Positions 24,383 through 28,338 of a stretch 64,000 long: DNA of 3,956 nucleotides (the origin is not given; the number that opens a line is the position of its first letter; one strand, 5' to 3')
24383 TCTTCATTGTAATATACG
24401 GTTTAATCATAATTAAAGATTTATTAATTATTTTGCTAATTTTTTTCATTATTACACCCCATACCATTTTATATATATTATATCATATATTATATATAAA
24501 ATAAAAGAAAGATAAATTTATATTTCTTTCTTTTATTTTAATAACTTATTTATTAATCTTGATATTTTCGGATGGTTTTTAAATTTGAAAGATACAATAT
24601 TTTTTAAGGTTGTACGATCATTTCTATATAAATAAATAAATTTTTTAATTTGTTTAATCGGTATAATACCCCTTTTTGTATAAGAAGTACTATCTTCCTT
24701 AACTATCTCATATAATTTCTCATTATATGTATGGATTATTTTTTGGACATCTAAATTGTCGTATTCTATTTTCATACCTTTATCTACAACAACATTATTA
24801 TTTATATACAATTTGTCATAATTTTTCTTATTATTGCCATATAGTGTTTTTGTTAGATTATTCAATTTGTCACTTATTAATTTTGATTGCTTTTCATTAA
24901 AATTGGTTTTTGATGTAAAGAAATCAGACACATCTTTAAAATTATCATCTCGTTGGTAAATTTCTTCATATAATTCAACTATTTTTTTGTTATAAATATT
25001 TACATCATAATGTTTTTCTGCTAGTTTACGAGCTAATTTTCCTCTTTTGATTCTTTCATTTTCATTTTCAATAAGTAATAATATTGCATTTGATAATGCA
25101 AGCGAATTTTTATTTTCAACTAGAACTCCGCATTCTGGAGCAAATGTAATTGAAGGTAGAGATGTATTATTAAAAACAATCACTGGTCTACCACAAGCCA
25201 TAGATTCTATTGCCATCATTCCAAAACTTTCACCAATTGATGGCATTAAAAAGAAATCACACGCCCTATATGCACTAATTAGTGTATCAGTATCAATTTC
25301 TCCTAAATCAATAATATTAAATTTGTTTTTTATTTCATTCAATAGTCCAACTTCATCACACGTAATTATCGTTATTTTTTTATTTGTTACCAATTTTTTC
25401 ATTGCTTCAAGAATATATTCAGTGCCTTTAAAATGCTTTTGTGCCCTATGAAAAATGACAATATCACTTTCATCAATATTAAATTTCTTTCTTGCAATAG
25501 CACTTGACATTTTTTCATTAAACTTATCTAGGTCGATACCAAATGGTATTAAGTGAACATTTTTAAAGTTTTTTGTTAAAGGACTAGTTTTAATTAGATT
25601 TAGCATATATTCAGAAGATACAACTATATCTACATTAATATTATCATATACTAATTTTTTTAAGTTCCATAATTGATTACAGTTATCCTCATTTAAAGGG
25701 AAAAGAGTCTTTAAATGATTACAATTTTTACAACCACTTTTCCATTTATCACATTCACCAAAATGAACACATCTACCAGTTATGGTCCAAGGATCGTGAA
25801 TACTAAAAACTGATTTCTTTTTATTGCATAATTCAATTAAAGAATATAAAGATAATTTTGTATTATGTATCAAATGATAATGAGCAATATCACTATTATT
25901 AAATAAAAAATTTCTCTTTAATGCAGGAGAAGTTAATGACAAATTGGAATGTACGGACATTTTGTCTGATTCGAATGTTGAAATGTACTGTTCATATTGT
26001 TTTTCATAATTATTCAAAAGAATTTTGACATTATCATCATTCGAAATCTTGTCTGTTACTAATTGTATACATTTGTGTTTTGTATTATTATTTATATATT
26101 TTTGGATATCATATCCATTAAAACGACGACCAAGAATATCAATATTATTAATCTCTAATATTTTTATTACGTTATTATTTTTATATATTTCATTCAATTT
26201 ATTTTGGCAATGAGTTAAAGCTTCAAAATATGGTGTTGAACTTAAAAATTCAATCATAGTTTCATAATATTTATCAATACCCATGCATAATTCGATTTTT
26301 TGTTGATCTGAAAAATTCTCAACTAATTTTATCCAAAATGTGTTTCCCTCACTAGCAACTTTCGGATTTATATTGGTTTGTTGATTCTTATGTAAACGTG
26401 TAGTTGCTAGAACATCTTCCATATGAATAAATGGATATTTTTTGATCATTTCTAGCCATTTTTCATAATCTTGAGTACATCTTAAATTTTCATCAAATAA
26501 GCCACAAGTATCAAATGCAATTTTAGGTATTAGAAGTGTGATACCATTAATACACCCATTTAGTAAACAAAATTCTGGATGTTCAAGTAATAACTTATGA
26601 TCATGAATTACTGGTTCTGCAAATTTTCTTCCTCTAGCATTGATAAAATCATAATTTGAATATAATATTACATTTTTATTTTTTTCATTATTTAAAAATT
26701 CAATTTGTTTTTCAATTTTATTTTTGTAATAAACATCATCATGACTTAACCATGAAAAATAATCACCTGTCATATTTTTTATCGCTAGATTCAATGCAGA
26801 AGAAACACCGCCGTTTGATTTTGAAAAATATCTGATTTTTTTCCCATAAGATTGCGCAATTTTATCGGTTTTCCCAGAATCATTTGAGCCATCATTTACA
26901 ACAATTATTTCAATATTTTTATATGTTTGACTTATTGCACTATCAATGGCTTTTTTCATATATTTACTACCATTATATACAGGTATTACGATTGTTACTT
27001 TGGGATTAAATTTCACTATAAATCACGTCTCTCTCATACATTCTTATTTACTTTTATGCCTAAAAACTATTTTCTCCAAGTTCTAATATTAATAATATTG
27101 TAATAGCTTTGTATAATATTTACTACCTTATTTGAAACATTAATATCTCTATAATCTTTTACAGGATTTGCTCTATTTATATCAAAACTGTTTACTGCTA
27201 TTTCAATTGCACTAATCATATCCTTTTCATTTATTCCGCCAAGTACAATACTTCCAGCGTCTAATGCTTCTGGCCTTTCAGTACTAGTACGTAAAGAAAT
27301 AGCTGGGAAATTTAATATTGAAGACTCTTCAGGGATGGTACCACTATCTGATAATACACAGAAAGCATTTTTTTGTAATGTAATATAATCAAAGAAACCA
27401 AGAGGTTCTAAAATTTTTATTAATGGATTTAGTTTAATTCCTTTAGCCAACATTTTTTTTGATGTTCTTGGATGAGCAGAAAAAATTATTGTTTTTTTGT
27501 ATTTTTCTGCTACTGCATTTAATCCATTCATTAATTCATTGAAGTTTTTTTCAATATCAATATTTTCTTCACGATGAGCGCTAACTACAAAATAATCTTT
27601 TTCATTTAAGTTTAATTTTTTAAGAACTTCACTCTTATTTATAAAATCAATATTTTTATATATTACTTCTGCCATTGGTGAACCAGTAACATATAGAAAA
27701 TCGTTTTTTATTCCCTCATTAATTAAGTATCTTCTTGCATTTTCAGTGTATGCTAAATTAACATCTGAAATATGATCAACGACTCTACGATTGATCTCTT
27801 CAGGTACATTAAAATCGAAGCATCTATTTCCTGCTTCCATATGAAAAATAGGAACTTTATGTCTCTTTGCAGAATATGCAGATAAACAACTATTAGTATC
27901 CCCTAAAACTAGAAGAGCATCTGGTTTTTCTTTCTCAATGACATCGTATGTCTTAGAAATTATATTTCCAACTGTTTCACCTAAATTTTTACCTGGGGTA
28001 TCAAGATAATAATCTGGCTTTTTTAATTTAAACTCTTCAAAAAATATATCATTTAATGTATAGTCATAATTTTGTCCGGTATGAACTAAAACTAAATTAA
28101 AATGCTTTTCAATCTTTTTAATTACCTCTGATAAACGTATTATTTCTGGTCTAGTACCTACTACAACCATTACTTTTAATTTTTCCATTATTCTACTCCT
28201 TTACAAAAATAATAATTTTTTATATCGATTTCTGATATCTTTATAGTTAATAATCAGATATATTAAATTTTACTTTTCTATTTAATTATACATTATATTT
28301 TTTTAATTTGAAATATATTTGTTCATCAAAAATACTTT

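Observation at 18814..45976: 27-kb composite surface-glycan locus combining teichoic-acid-type, O-antigen-type and capsule-type modules with two export routes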

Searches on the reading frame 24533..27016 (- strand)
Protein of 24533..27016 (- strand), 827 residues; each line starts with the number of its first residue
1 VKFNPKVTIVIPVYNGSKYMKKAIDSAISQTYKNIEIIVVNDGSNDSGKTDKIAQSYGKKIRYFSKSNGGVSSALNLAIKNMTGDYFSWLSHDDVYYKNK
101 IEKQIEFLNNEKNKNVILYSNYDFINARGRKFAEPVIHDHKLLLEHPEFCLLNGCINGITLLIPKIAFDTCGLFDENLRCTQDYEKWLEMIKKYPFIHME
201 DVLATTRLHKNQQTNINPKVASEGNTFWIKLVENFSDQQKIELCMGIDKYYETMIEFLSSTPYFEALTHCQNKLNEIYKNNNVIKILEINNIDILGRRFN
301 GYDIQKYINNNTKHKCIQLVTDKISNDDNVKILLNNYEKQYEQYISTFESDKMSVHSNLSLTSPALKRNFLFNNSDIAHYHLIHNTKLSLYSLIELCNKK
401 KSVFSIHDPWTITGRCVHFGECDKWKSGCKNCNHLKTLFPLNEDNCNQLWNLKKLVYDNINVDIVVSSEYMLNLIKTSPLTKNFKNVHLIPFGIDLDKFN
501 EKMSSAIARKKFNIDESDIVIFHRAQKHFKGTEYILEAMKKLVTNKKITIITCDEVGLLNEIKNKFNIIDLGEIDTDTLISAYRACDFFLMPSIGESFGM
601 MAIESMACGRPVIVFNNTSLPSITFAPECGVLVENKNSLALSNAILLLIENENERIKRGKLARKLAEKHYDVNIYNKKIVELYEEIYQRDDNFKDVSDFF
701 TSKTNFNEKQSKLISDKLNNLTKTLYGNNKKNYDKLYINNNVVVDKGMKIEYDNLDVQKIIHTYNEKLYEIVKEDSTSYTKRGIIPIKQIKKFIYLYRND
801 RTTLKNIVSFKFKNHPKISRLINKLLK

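Call 6: search_protein_families(library=pfam, proteins=[window:24533-27016:-], max_evalue=0.01)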
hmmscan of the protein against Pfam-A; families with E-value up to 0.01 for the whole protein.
window:24533-27016:- (827 aa): 6 families
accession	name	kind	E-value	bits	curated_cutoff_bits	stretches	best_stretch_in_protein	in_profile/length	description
PF00535.33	Glycos_transf_2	-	5.3e-29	101.7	23.3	1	8-118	1-113/168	Glycosyl transferase family 2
PF00534.26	Glycos_transf_1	-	1.1e-22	80.9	26.4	1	508-664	5-171/172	Glycosyl transferases group 1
PF13692.12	Glyco_trans_1_4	-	7.3e-19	68.9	27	1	519-651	4-142/142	Glycosyl transferases group 1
PF13641.12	Glyco_tranf_2_3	-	5.8e-07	30.2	27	1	5-193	1-197/230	Glycosyltransferase like family 2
PF20706.3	GT4-conflict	-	1.3e-05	24.9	26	1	575-618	271-314/385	Family 4 Glycosyltransferase in conflict systems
PF13524.12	Glyco_trans_1_2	-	0.0023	18.3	25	1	565-671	27-134/144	Glycosyl transferase-like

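Call 14: search_protein_families(library=ncbifam, proteins=[window:24533-27016:-], max_evalue=0.001)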
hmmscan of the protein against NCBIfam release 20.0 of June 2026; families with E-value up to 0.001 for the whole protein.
window:24533-27016:- (827 aa): 41 families (the best 25 are shown)
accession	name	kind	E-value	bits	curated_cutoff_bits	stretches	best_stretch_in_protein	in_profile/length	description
NF047683.1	TeichurnBiosyTuaG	equivalog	1.2e-29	103.7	400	1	2-230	3-226/252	teichuronic acid biosynthesis protein TuaG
NF053787.1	GlcN_PG_synth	equivalog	1.2e-20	73.7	480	1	483-687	162-360/361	N-acetylglucosaminyl phosphatidylglycerol synthase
NF007482.0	PRK10073.1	equivalog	3.8e-20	72.2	423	1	3-127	4-127/334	glycosyltransferase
TIGR02149.1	glgA_Coryne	subfamily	1.1e-18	67.6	302.4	1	458-686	143-390/391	glycogen synthase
NF053739.1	GlytfEpsEBac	equivalog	1.1e-18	67.1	450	1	5-120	1-119/265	glycosyltransferase EpsE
TIGR03999.1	thiol_BshA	equivalog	2.7e-18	66.1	273.7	1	476-689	158-372/375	N-acetyl-alpha-D-glucosaminyl L-malate synthase BshA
TIGR03449.1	mycothiol_MshA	equivalog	1e-17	64.2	462.5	1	458-686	163-403/406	D-inositol-3-phosphate glycosyltransferase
TIGR03088.1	stp2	hypoth_equivalog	9.7e-16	57.8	409.05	1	453-688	130-371/374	TIGR03088 family PEP-CTERM/XrtA system glycosyltransferase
NF038295.1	EPS_HpsP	equivalog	1.3e-15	57.3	550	1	489-686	180-387/388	hormogonium polysaccharide biosynthesis glycosyltransferase HpsP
NF041876.1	EPS_EpsE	equivalog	1.5e-15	57.4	400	1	466-674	167-384/389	exopolysaccharide biosynthesis GT4 family glycosyltransferase EpsE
TIGR04157.1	glyco_rSAM_CFB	subfamily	3.3e-15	56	400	1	310-683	26-406/406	TIGR04157 family glycosyltransferase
NF007453.0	PRK10018.1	equivalog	2.6e-14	53.6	382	1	2-212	3-210/280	colanic acid biosynthesis glycosyltransferase WcaA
TIGR04017.1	WcaA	equivalog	3.6e-14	53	495.75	1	3-212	3-209/279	colanic acid biosynthesis glycosyltransferase WcaA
TIGR04015.1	WcaC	equivalog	7.6e-14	51.7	784.85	1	377-617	97-338/405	colanic acid biosynthesis glycosyltransferase WcaC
NF047684.1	TeichurnBiosyTuaC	equivalog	2.4e-13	49.8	550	1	485-687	185-390/391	teichuronic acid biosynthesis protein TuaC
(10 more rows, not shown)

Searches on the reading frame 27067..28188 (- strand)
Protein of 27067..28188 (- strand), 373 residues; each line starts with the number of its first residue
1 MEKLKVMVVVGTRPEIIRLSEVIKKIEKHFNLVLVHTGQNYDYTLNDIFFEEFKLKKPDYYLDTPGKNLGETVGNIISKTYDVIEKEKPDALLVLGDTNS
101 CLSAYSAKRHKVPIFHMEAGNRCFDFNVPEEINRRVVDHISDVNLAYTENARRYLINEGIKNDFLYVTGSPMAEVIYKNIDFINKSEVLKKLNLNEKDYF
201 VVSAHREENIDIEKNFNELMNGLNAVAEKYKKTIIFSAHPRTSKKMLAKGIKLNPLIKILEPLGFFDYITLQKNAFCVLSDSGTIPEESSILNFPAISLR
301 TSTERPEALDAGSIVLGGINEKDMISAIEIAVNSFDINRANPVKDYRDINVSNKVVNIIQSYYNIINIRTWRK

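Call 6: search_protein_families(library=pfam, proteins=[window:27067-28188:-], max_evalue=0.01)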
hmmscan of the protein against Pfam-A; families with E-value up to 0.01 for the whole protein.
window:27067-28188:- (373 aa): 1 family
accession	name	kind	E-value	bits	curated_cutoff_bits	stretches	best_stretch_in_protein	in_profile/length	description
PF02350.25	Epimerase_2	-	1.1e-91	307.7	30.6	1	26-359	3-346/347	UDP-N-acetylglucosamine 2-epimerase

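Call 14: search_protein_families(library=ncbifam, proteins=[window:27067-28188:-], max_evalue=0.001)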
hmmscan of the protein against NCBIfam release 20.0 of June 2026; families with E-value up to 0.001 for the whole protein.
window:27067-28188:- (373 aa): 2 families
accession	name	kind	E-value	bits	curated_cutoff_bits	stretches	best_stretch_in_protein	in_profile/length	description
TIGR00236.1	wecB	equivalog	1.6e-81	274.3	210.15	1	4-362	1-365/366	non-hydrolyzing UDP-N-acetylglucosamine 2-epimerase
TIGR03568.1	NeuC_NnaA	equivalog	2.8e-29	102.1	235.9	1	5-359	2-365/365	UDP-N-acetylglucosamine 2-epimerase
